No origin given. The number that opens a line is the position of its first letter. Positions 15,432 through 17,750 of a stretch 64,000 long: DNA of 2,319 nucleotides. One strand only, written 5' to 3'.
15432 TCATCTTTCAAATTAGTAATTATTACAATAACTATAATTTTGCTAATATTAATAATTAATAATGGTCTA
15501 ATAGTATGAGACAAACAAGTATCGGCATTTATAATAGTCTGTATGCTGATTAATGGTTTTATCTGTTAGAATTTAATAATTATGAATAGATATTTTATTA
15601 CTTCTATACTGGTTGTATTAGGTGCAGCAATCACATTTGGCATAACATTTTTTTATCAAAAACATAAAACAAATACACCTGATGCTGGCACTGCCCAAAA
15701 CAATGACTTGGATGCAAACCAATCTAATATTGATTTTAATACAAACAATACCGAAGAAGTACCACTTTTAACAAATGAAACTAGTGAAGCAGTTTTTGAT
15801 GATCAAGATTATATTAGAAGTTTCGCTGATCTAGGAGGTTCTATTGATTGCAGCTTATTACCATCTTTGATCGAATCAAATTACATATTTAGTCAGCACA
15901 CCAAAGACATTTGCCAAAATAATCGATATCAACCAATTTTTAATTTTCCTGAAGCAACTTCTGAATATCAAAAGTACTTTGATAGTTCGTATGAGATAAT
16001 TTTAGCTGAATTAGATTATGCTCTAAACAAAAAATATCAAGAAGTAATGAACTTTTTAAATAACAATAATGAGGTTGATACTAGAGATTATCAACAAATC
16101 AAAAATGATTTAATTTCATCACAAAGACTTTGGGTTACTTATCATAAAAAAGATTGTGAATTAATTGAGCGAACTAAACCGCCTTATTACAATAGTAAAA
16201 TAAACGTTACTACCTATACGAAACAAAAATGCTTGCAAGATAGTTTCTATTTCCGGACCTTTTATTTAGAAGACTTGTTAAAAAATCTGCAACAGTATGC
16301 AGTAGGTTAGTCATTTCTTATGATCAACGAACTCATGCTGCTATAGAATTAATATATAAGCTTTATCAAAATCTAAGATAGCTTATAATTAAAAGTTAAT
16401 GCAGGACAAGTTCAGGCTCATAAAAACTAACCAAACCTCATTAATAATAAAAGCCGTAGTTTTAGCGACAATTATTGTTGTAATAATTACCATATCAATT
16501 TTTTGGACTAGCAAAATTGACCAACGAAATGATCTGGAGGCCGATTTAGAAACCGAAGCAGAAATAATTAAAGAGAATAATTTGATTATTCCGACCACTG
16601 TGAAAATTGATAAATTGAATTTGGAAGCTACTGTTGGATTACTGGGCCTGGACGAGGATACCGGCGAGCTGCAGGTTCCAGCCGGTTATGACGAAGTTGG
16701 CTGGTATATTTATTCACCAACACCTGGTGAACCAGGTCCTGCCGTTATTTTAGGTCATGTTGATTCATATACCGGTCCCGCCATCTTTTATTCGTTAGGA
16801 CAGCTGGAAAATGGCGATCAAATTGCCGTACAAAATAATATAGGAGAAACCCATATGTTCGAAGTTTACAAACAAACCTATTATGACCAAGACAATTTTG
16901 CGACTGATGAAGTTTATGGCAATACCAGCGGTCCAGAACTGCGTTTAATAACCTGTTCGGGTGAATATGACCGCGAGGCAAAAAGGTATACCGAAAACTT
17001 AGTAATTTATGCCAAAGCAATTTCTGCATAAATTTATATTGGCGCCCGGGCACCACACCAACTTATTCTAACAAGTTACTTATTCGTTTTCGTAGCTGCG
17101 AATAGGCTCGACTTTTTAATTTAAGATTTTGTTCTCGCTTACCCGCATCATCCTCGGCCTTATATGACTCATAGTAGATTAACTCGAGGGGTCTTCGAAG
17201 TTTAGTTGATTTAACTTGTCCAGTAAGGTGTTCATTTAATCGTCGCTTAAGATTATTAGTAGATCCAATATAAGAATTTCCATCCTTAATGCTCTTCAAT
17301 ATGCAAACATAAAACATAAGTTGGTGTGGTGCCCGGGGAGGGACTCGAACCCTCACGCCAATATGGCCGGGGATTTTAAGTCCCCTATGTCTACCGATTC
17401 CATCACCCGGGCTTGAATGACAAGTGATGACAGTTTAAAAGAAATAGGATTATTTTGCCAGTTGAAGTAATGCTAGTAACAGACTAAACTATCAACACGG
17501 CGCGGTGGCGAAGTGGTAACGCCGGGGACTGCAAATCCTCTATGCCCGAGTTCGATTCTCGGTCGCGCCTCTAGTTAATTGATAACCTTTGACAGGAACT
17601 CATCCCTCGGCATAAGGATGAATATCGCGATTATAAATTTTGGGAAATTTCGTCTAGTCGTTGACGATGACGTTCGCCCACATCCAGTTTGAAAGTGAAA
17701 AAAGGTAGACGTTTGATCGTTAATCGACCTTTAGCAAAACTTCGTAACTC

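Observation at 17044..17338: GIY-YIG nuclease gene bracketed by 22-bp inverted repeats derived from the tRNA-Leu(TAA) 3' end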

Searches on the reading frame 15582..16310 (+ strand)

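Call 7: search_protein_families(library=pfam, proteins=[window:15582-16310:+], max_evalue=0.01)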
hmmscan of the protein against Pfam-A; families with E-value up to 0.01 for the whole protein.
window:15582-16310:+ (242 aa): 2 families
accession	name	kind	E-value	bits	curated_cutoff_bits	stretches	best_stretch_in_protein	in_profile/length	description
PF07007.17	LprI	-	4.4e-06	27.5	22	1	141-196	22-75/106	Lysozyme inhibitor LprI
PF01643.23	Acyl-ACP_TE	-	0.0023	18.1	23.7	1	131-231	2-97/131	Acyl-ACP thioesterase N-terminal domain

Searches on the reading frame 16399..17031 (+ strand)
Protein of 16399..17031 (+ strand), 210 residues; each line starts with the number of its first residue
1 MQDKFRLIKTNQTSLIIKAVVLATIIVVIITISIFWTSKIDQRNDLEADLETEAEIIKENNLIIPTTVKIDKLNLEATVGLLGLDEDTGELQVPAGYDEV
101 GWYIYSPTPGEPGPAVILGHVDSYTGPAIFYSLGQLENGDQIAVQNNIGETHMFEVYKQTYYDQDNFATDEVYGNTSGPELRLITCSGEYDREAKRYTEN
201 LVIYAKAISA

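Call 7: search_protein_families(library=pfam, proteins=[window:16399-17031:+], max_evalue=0.01)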
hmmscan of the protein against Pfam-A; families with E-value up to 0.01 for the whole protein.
window:16399-17031:+ (210 aa): 1 family
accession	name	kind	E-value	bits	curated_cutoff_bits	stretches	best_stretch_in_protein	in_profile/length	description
PF04203.18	Sortase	-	1.1e-23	83.8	26.6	1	69-206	2-123/125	Sortase domain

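Call 28: find_homologous_proteins(query=window:16399-17031:+, max_evalue=1e-20)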
Query window:16399-17031:+ (210 aa): 2327 proteins with E <= 1e-20 among 3256 candidates; the best 120 are listed.
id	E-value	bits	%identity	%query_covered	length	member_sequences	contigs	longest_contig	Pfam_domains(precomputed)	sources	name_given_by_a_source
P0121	2.8e-90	319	100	68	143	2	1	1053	PF04203.19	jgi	jgi:LPXTG-site transpeptidase (sortase) family protein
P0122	3.9e-52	195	47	94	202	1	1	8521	PF04203.19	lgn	-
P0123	9.3e-44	168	47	91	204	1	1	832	PF04203.19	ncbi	-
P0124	5.4e-43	165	51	79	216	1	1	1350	PF04203.19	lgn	-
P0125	5.5e-43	165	50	80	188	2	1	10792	PF04203.19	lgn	-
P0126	1.6e-42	164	53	70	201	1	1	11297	PF04203.19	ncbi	-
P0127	8.3e-42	161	49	75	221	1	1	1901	PF04203.19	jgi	jgi:sortase (surface protein transpeptidase)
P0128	1.5e-41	160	48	80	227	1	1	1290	PF04203.19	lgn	-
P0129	1.8e-41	160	47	89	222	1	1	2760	PF04203.19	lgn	-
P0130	2.6e-41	160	44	97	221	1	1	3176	PF04203.19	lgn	-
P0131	2.6e-41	160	44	90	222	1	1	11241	PF04203.19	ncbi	-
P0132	5.3e-41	159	43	89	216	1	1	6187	PF04203.19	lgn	-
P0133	7.7e-41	158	42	96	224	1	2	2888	PF04203.19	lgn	-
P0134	8.6e-41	158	45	90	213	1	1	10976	PF04203.19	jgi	jgi:sortase (surface protein transpeptidase)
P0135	1.1e-40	158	47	80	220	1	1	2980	PF04203.19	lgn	-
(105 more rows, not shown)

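Call 29: find_encoding_contigs(protein=P0122, flank=4000, max_places=2)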
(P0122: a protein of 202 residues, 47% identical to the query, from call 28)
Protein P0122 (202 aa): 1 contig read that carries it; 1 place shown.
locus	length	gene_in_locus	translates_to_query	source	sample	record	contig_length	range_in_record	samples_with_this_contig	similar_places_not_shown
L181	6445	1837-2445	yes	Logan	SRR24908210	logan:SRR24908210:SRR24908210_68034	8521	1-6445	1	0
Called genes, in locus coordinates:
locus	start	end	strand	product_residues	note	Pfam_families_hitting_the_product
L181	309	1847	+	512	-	-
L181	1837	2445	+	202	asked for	PF04203:Sortase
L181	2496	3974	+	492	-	PF03193:RsgA_GTPase (faint), PF00005:ABC_tran, PF02463:SMC_N (faint), PF13401:AAA_22 (faint), PF13476:AAA_23 (faint), PF13555:AAA_29 (faint), PF13304:AAA_21 (faint), PF00005:ABC_tran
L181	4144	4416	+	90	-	PF16367:RRM_7 (weak), PF00076:RRM_1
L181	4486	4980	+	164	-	PF07963:N_methyl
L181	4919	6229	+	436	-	-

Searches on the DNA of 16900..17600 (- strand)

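Call 19: search_rna_families(source=window, start=16900, end=17600, threshold=evalue, max_evalue=10)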
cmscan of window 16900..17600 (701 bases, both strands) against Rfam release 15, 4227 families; matches with E-value up to 10: 6.
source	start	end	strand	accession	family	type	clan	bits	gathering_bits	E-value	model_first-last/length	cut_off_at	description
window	17499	17570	+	RF00005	tRNA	Gene; tRNA;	CL00001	58.2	29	6.1e-12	1-71/71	no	tRNA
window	17330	17412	-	RF00005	tRNA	Gene; tRNA;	CL00001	55.8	29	2.7e-11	1-71/71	no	tRNA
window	17331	17412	-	RF01684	mascRNA-menRNA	Gene;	-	18.5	42.5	0.56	1-56/56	no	MALAT1-associated small cytoplasmic RNA/MEN beta RNA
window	17329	17412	+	RF04354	Plastid-ycf2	Cis-reg;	-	17.6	65.7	0.97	1-75/75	no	Plastid-ycf2 5UTR RNA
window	17338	17354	+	RF04351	Plastid-psbl-rps4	Cis-reg;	-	17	68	1.1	9-25/53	no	Plastid-psbl-rps4 3UTR RNA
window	16982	17006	+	RF02914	DUF805b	Cis-reg;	CL00115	10.5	35.6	7.7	2-25/35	no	DUF805b RNA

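Call 43: search_rna_families(sources=[L034, L056, L012, L042, L024, L051, L010, L017, L047, L023, L031, L009, L015], threshold=gathering)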
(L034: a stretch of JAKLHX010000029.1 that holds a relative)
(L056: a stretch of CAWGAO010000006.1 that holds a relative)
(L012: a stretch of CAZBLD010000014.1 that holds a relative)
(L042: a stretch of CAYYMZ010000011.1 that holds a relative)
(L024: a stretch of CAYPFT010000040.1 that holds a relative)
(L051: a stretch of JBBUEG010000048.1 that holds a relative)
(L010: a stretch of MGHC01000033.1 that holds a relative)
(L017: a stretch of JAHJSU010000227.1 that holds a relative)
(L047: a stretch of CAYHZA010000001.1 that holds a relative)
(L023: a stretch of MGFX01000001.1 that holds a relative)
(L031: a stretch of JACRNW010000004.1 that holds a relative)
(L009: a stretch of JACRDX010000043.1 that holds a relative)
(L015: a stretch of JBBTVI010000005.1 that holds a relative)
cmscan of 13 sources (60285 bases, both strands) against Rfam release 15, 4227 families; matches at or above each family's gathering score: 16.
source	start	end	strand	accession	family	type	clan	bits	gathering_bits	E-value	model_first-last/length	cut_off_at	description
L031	1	1317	+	RF00177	SSU_rRNA_bacteria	Gene; rRNA;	CL00111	1092.5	50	0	345-1533/1533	5'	Bacterial small subunit ribosomal RNA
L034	1903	2238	+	RF00010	RNaseP_bact_a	Gene; ribozyme;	CL00002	242.3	100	1.3e-77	1-367/367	no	Bacterial RNase P class A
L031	1998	2071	+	RF00005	tRNA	Gene; tRNA;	CL00001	77.1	29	3.2e-15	1-71/71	no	tRNA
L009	1830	1903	+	RF00005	tRNA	Gene; tRNA;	CL00001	76.5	29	4.9e-15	1-71/71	no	tRNA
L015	2418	2489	+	RF00005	tRNA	Gene; tRNA;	CL00001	72.5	29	6e-14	1-71/71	no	tRNA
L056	2831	2905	+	RF00005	tRNA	Gene; tRNA;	CL00001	72.1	29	7.6e-14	1-71/71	no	tRNA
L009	2760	2833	+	RF00005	tRNA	Gene; tRNA;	CL00001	70.9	29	1.7e-13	1-71/71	no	tRNA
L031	2469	2540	+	RF00005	tRNA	Gene; tRNA;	CL00001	70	29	2.9e-13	1-71/71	no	tRNA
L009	2372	2443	+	RF00005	tRNA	Gene; tRNA;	CL00001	69.9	29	3.1e-13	1-71/71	no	tRNA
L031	2660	2730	+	RF00005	tRNA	Gene; tRNA;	CL00001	68.9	29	6.1e-13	1-71/71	no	tRNA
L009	1741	1814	+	RF00005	tRNA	Gene; tRNA;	CL00001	68.5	29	7.8e-13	1-71/71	no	tRNA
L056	2166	2237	+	RF00005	tRNA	Gene; tRNA;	CL00001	68.1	29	1e-12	1-71/71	no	tRNA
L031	3327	3397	+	RF00005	tRNA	Gene; tRNA;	CL00001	63.7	29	1.6e-11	1-71/71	no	tRNA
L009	2247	2319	+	RF00005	tRNA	Gene; tRNA;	CL00001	60.9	29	9.6e-11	1-71/71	no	tRNA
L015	3057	3128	+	RF00005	tRNA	Gene; tRNA;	CL00001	58.5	29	4.3e-10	1-71/71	no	tRNA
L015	2785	2855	+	RF00005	tRNA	Gene; tRNA;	CL00001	58.2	29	5.1e-10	1-71/71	no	tRNA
